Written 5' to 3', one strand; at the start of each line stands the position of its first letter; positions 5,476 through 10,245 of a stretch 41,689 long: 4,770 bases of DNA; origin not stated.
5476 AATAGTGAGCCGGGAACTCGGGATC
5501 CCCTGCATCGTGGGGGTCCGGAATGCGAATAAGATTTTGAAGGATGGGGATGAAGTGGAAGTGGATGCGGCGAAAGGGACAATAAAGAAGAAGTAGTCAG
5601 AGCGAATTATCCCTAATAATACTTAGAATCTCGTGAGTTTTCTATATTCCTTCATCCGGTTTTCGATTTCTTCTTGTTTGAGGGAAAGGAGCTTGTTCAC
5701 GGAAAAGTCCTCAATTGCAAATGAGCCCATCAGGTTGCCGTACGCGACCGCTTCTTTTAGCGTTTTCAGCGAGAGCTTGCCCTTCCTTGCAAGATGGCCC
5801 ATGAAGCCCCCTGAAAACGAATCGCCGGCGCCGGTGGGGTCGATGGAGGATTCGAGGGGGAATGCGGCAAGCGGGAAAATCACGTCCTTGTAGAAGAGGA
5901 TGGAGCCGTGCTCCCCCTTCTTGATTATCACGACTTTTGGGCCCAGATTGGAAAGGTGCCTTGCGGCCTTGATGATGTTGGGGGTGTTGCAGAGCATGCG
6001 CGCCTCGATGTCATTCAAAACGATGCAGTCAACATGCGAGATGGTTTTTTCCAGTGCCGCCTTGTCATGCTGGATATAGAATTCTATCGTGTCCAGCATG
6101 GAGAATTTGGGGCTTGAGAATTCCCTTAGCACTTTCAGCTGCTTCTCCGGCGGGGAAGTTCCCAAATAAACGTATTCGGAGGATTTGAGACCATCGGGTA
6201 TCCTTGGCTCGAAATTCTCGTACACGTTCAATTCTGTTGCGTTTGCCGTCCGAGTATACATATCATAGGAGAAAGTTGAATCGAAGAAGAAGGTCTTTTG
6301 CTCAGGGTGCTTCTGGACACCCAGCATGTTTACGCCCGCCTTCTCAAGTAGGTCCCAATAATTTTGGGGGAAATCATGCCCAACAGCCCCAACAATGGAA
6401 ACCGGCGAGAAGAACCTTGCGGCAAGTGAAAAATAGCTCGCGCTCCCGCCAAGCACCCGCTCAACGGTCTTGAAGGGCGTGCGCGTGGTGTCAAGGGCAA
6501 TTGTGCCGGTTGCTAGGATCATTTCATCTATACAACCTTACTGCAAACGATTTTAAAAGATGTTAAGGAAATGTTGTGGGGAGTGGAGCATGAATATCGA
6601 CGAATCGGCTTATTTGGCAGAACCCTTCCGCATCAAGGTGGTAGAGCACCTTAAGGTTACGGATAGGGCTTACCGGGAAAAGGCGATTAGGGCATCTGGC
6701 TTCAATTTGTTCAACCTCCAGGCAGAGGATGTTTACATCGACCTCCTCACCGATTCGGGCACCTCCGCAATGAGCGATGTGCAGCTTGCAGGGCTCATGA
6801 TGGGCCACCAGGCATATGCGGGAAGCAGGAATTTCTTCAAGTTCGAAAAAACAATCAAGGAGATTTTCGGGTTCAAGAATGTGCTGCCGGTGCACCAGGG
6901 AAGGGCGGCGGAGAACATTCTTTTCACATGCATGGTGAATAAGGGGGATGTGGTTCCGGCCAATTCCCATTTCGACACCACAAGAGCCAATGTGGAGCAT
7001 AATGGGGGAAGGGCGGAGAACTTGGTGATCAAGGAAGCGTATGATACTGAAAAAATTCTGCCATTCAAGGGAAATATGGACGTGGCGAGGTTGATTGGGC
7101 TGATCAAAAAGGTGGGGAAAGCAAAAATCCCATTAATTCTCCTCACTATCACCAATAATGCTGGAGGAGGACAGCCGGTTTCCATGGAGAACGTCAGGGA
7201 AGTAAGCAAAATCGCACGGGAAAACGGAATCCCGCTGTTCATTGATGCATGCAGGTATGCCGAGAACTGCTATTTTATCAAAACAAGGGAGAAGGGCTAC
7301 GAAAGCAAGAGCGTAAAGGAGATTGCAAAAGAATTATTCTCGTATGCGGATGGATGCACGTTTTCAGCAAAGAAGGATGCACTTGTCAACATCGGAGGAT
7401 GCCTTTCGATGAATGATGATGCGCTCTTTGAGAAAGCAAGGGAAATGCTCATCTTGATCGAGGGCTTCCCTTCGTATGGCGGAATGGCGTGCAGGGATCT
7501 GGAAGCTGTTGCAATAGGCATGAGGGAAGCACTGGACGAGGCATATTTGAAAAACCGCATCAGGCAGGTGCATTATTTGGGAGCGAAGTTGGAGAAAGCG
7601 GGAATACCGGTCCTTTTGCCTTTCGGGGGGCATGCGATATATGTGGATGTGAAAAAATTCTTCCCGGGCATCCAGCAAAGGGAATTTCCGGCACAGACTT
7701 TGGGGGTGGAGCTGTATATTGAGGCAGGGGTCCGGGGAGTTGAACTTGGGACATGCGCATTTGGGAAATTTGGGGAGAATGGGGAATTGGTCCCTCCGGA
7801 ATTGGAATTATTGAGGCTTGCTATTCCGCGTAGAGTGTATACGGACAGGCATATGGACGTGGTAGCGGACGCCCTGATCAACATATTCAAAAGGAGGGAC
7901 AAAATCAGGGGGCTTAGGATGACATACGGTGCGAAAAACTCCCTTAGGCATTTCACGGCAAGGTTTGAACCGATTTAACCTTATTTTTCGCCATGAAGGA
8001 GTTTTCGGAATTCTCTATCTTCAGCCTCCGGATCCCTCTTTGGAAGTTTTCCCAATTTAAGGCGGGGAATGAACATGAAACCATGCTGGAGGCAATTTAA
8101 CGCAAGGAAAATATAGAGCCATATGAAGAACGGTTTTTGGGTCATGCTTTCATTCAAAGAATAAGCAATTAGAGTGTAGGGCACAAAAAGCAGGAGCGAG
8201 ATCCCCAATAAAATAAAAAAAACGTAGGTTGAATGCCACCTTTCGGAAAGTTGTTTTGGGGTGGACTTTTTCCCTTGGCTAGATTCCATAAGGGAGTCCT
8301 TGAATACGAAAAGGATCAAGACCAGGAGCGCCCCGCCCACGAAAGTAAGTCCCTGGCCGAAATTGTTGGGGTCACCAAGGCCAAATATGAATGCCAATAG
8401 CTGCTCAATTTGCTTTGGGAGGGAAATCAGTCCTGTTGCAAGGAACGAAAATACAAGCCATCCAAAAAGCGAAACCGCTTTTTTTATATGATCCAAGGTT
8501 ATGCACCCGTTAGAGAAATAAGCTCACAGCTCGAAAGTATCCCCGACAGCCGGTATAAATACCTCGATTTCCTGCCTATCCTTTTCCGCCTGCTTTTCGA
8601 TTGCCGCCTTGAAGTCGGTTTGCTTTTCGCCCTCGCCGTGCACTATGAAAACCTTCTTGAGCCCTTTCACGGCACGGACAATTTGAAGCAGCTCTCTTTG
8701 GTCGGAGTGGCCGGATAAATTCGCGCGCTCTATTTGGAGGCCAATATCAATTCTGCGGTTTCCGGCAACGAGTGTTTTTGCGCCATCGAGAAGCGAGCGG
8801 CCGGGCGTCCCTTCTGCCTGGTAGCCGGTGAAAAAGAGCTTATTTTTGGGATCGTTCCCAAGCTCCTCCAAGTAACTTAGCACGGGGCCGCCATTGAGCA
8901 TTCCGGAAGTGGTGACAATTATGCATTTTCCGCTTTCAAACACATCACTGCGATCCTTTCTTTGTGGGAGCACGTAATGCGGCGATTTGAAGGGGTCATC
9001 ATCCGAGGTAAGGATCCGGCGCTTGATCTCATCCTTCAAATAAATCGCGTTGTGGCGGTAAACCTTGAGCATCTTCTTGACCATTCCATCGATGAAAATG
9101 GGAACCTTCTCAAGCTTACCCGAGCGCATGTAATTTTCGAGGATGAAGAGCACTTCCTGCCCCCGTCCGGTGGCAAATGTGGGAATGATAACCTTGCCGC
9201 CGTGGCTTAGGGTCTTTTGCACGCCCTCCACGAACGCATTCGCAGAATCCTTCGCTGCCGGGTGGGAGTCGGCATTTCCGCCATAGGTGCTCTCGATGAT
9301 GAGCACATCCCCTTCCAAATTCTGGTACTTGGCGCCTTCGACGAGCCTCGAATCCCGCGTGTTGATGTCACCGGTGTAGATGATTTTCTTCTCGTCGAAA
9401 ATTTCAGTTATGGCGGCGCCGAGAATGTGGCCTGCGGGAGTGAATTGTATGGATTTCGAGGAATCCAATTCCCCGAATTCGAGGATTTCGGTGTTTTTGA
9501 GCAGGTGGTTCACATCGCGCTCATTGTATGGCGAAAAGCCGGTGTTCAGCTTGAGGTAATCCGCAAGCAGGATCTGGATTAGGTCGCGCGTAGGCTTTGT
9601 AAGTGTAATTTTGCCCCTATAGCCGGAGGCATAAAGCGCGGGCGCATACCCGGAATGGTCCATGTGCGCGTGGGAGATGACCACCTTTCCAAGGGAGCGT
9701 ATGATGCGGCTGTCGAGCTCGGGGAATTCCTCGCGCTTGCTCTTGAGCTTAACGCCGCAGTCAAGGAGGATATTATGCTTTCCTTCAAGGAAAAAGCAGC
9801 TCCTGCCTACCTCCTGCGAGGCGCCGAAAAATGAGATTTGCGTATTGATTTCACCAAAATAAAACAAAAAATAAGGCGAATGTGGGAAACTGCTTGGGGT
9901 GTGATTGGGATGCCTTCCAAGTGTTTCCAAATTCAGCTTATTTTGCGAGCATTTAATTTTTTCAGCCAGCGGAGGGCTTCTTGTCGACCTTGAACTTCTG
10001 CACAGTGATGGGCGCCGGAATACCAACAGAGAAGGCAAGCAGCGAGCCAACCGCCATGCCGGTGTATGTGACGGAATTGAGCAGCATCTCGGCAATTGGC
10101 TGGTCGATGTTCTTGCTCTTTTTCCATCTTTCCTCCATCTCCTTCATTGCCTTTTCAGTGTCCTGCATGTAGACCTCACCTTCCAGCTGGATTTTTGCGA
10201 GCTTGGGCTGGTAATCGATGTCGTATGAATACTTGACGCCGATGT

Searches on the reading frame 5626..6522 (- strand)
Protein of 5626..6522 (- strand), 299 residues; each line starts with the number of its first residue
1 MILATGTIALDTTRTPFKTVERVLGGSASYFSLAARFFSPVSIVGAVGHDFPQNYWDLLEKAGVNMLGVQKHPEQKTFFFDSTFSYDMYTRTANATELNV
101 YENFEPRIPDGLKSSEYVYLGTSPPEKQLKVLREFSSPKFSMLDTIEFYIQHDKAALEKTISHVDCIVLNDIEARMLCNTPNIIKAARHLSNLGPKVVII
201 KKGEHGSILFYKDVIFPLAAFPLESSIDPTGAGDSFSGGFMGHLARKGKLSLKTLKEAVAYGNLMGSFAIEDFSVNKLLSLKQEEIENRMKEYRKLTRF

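Call 9: search_protein_families(library=pfam, proteins=[window:5626-6522:-], max_evalue=0.001)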
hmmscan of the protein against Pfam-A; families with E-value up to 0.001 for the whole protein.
window:5626-6522:- (299 aa): 2 families
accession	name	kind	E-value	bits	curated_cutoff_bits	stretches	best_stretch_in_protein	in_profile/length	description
PF00294.29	PfkB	-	3.1e-28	99.4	25.8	1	18-276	29-296/302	pfkB family carbohydrate kinase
PF08543.17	Phos_pyr_kin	-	0.00048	20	27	1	156-261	112-227/246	Phosphomethylpyrimidine kinase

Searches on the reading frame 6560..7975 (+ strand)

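Call 9: search_protein_families(library=pfam, proteins=[window:6560-7975:+], max_evalue=0.001)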
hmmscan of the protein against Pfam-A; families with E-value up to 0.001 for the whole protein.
window:6560-7975:+ (472 aa): 1 family
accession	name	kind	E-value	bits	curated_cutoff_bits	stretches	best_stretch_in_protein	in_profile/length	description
PF01212.27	Beta_elim_lyase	-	3.2e-83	279.8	27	1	61-437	1-287/288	Beta-eliminating lyase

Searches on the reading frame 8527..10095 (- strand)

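Call 9: search_protein_families(library=pfam, proteins=[window:8527-10095:-], max_evalue=0.001)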
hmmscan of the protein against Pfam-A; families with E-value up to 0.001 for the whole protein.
window:8527-10095:- (523 aa): 5 families
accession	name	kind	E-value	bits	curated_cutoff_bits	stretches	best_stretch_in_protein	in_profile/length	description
PF10996.14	Beta-Casp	-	3.5e-28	99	27.7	1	313-435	2-120/120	Beta-Casp domain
PF07521.17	RMMBL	-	1.3e-12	47.9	21.6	1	449-515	2-63/63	Zn-dependent metallo-hydrolase RNA specificity domain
PF16661.11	Lactamase_B_6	-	8.8e-09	35.4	27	1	107-263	7-181/193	Metallo-beta-lactamase superfamily domain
PF12706.13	Lactamase_B_2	-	3.3e-07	30.6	27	1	107-280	1-179/200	Beta-lactamase superfamily domain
PF00753.33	Lactamase_B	-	1.3e-06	29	22.7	1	97-246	5-152/196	Metallo-beta-lactamase superfamily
